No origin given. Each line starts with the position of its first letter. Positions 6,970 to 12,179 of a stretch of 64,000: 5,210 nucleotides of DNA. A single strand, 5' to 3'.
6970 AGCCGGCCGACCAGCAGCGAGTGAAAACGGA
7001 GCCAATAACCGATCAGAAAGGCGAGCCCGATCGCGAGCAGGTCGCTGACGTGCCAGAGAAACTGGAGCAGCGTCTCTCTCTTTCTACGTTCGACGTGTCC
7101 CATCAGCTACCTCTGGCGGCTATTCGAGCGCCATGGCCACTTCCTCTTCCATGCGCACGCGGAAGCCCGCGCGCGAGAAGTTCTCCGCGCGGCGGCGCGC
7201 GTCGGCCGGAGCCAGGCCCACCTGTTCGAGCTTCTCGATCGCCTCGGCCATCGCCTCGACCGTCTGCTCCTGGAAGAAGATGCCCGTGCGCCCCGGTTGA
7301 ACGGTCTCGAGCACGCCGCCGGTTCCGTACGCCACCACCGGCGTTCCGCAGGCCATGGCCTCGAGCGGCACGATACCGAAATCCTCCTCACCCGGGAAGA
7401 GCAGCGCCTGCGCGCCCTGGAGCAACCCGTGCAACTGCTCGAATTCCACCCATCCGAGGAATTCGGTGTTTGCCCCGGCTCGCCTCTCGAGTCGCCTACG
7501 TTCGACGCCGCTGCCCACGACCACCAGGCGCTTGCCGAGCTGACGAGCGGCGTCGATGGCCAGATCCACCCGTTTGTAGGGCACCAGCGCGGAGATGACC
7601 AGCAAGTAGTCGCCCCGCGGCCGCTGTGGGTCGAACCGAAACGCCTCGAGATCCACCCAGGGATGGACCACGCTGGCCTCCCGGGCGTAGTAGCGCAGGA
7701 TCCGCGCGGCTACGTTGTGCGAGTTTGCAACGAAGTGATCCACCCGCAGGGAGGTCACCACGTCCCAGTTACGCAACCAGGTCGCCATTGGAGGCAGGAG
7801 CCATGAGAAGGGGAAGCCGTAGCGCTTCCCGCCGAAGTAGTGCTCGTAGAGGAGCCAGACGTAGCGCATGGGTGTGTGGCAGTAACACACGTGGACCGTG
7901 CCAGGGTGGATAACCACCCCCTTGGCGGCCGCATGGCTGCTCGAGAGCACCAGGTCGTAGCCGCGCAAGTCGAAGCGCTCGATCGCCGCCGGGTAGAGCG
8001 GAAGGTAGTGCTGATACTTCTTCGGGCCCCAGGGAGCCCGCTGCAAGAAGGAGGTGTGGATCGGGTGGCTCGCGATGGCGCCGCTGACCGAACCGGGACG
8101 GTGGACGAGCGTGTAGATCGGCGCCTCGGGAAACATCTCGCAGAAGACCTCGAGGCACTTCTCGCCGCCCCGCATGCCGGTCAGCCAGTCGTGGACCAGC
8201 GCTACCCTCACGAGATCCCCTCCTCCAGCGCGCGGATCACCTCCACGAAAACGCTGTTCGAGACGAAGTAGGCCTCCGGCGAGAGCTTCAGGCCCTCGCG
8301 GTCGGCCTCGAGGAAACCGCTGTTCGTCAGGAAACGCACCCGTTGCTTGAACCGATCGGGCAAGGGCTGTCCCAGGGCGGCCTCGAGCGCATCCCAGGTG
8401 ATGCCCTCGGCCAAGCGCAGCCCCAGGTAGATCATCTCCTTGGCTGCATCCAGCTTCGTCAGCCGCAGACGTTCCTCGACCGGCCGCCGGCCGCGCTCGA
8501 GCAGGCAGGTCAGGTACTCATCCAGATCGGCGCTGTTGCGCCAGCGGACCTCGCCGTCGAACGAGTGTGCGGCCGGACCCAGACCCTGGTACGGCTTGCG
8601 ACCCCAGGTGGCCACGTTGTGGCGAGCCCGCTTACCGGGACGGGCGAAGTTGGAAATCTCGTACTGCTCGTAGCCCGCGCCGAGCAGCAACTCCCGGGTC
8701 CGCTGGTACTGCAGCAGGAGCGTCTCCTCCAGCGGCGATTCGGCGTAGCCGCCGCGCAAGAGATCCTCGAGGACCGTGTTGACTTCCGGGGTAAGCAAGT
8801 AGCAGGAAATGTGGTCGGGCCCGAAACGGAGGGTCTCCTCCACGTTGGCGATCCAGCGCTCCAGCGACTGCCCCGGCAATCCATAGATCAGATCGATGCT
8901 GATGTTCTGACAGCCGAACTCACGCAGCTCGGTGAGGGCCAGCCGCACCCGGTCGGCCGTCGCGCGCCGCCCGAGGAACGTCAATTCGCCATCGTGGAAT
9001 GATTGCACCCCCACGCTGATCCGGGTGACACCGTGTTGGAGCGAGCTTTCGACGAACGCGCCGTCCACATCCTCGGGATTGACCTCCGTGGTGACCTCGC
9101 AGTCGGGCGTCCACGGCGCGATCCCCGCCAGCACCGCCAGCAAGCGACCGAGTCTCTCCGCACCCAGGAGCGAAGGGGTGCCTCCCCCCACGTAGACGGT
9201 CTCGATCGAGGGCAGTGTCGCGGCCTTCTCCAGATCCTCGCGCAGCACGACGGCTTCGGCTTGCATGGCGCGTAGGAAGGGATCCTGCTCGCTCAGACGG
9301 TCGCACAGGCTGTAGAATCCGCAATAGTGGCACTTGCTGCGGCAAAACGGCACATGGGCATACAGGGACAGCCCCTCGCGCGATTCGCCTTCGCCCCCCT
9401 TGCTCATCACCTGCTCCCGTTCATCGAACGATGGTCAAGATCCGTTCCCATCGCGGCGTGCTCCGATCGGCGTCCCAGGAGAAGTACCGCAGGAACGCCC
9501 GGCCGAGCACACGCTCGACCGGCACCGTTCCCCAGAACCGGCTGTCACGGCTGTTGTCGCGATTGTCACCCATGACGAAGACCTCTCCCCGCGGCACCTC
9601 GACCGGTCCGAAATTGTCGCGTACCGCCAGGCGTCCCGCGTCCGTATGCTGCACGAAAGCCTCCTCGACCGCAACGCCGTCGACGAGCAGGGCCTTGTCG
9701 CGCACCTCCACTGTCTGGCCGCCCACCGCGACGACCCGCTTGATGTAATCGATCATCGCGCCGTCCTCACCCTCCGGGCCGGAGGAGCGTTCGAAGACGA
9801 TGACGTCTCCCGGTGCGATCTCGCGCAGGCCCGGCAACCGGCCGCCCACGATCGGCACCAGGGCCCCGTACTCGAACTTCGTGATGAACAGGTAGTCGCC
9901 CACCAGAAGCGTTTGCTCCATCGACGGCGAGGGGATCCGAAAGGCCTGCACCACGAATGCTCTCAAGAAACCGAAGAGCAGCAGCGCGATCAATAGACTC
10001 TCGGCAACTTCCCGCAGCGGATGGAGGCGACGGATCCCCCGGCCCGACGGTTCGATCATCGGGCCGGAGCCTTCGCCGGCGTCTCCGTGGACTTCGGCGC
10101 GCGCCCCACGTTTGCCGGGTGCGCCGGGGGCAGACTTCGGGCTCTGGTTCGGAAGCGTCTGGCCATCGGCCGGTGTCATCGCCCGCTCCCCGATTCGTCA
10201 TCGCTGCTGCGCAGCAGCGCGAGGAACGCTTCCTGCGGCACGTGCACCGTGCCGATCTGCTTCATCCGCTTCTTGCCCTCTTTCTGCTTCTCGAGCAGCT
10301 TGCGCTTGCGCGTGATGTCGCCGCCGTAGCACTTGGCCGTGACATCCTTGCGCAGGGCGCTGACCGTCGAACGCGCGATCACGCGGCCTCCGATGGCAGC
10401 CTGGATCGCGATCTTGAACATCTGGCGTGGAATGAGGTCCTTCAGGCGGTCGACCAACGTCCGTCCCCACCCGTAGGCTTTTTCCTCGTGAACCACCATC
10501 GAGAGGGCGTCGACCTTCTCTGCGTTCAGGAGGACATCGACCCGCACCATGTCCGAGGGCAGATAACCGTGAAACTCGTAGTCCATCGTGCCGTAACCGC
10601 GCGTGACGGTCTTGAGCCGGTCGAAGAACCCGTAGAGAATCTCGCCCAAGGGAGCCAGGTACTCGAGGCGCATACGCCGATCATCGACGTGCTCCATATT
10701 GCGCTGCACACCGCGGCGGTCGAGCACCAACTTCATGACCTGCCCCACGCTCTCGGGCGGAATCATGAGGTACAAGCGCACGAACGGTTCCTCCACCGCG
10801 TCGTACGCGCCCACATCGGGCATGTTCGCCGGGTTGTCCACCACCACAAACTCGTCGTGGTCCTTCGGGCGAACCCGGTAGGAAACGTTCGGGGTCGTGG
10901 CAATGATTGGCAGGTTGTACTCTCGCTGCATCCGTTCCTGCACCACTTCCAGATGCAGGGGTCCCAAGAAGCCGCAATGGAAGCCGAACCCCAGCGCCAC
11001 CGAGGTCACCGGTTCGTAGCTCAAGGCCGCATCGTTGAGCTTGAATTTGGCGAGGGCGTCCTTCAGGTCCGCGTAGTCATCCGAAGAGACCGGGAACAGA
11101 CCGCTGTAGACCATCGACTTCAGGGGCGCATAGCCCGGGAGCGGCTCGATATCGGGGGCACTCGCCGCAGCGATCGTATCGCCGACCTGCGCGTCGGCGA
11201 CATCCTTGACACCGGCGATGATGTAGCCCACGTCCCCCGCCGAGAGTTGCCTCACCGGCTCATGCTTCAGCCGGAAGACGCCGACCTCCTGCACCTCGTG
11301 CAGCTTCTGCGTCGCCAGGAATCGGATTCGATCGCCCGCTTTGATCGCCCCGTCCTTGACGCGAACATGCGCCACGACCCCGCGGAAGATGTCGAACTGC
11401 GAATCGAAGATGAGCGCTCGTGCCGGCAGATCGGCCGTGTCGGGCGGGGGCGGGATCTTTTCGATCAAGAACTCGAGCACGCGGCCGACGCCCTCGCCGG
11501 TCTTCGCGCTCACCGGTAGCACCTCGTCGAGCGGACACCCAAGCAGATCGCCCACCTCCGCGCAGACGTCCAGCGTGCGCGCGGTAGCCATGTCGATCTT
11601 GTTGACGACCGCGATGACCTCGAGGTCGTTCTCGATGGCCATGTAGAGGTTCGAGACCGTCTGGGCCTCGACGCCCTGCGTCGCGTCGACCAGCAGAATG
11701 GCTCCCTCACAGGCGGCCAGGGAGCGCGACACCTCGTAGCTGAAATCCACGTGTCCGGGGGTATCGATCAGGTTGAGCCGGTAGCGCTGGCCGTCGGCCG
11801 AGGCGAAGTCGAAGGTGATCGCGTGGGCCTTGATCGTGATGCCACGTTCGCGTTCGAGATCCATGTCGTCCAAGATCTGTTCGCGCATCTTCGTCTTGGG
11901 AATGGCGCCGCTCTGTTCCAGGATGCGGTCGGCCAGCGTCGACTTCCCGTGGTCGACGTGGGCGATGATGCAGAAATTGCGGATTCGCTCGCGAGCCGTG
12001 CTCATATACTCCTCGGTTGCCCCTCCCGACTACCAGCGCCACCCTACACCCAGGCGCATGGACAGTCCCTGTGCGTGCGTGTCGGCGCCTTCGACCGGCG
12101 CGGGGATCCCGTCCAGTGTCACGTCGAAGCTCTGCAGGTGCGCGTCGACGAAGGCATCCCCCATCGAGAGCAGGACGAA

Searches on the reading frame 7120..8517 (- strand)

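Call 22: search_protein_families(library=pfam, proteins=[window:7120-8517:-], max_evalue=0.001)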
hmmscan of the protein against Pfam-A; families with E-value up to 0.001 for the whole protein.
window:7120-8517:- (465 aa): 5 families
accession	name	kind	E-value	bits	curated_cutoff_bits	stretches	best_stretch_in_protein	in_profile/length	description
PF00534.26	Glycos_transf_1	-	4.9e-29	101.5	26.4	1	301-444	14-169/172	Glycosyl transferases group 1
PF13692.12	Glyco_trans_1_4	-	4.2e-26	92.4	27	1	304-430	3-139/142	Glycosyl transferases group 1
PF13439.12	Glyco_transf_4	-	4.1e-10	40.4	28.5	1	159-291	45-169/170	Glycosyltransferase Family 4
PF13524.12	Glyco_trans_1_2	-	6.4e-08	33.1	25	1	320-446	5-124/144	Glycosyl transferase-like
PF20706.3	GT4-conflict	-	1.5e-05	24.6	26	1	307-446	202-367/385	Family 4 Glycosyltransferase in conflict systems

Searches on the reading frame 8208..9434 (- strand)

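Call 22: search_protein_families(library=pfam, proteins=[window:8208-9434:-], max_evalue=0.001)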
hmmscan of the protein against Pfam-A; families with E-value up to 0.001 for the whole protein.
window:8208-9434:- (408 aa): 2 families
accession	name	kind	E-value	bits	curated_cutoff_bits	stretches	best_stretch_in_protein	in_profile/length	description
PF04055.27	Radical_SAM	-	1.9e-18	67.6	29.5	1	27-194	3-159/166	Radical SAM superfamily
PF06969.22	HemN_C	-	3e-14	53.2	24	1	325-391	1-67/67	HemN C-terminal domain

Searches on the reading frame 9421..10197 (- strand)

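Call 64: search_protein_families(library=pfam, proteins=[window:9421-10197:-], max_evalue=0.001)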
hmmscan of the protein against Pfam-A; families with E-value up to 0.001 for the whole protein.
window:9421-10197:- (258 aa): 1 family
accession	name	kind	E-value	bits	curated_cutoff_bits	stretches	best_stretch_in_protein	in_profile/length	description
PF10502.14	Peptidase_S26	-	1e-45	156.2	22.9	1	62-239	2-168/168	Signal peptidase, peptidase S26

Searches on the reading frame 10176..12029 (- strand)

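Call 22: search_protein_families(library=pfam, proteins=[window:10176-12029:-], max_evalue=0.001)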
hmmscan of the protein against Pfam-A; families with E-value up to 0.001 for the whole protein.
window:10176-12029:- (617 aa): 7 families
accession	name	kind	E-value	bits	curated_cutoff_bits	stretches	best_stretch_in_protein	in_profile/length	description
PF00009.33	GTP_EFTU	-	1.2e-56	191.8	26.5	1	14-194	1-188/188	Elongation factor Tu GTP binding domain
PF06421.17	LepA_C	-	2e-50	169.8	29.7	1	501-606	1-106/107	GTP-binding protein LepA C-terminus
PF00679.30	EFG_C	-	3.7e-20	72.2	27.9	1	412-496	2-85/89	Elongation factor G C-terminus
PF03144.31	GTP_EFTU_D2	-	5.1e-15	56.1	30.3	1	217-287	1-73/73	Elongation factor Tu domain 2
PF22042.2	EF-G_D2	-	1.8e-06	28.4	27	1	202-286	1-81/84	Elongation factor G domain 2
PF00071.28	Ras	-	6.8e-05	22.9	21.6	1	76-192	41-160/162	Ras family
PF01926.29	MMR_HSR1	-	0.00067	20.2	21.9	0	24-144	7-113/113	50S ribosome-binding GTPase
